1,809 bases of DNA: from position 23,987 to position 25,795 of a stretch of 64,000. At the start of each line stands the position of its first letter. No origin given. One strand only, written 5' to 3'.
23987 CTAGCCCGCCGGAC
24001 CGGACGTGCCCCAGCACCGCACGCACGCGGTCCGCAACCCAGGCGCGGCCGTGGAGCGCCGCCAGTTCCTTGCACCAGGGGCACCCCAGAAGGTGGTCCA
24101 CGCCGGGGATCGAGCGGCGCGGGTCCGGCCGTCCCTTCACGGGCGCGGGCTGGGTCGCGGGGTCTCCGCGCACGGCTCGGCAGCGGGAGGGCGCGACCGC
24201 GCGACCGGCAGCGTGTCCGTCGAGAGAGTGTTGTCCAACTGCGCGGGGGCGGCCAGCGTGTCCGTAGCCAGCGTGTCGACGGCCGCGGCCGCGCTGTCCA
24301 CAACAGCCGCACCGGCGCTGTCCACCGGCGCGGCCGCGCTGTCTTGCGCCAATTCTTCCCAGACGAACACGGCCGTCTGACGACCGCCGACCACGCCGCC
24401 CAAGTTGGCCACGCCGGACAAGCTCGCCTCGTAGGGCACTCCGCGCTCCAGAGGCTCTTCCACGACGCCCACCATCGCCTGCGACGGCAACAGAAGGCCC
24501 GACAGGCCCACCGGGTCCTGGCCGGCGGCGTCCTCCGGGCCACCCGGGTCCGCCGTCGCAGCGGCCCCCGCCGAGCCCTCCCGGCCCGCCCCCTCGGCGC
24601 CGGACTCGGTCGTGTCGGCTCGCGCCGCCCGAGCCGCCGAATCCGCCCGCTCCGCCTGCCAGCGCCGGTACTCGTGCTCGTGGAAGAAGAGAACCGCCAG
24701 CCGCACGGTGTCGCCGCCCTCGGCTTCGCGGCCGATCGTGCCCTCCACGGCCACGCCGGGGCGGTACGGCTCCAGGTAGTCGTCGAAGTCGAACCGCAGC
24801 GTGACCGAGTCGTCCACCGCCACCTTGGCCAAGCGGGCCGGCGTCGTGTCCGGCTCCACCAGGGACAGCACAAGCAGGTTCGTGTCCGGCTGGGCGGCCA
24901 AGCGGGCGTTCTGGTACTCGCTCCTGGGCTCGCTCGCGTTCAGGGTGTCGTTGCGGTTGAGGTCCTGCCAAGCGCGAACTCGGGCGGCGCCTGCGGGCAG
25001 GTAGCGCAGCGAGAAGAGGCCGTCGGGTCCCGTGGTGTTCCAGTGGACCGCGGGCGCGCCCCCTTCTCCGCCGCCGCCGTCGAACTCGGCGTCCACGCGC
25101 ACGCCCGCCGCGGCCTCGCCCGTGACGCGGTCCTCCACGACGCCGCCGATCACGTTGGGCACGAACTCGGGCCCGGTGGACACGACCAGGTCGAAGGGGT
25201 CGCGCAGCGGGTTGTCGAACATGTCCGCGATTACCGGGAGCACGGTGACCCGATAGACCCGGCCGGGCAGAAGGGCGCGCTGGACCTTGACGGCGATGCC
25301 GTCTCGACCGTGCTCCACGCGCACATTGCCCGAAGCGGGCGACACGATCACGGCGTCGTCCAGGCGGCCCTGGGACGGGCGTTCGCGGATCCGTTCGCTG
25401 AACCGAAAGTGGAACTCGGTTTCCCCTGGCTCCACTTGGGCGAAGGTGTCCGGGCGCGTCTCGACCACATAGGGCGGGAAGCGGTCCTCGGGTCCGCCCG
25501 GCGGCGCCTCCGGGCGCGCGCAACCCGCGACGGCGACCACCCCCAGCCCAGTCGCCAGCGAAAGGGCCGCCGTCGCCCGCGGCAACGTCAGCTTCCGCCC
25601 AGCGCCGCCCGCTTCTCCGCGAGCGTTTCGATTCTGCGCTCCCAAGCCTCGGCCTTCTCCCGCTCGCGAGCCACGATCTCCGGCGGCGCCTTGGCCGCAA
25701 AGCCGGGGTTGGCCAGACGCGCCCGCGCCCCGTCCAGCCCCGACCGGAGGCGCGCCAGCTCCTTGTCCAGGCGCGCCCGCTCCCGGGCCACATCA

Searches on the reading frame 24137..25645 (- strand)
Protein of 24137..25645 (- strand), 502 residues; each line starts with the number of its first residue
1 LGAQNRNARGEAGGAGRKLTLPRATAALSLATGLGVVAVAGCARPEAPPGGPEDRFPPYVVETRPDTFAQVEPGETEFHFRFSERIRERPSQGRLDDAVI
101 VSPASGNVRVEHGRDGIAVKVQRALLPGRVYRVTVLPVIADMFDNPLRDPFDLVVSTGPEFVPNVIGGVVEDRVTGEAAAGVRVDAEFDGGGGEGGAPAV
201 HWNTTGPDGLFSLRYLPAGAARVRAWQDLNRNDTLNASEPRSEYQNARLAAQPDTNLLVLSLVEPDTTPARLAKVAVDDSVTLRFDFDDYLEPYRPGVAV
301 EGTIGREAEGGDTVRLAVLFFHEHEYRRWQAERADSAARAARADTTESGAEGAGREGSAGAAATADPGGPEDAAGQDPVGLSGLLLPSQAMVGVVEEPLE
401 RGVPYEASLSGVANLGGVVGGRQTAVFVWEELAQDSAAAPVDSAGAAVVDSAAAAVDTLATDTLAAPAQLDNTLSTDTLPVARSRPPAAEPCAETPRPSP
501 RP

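Call 97: search_protein_families(library=pfam, proteins=[window:24137-25645:-], max_evalue=0.00001)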
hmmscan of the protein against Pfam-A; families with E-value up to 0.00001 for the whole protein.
window:24137-25645:- (502 aa): 1 family
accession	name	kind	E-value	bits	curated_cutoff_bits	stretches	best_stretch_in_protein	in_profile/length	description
PF13205.12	Big_5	-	6e-06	27.4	23.6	0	56-152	3-100/105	Bacterial Ig-like domain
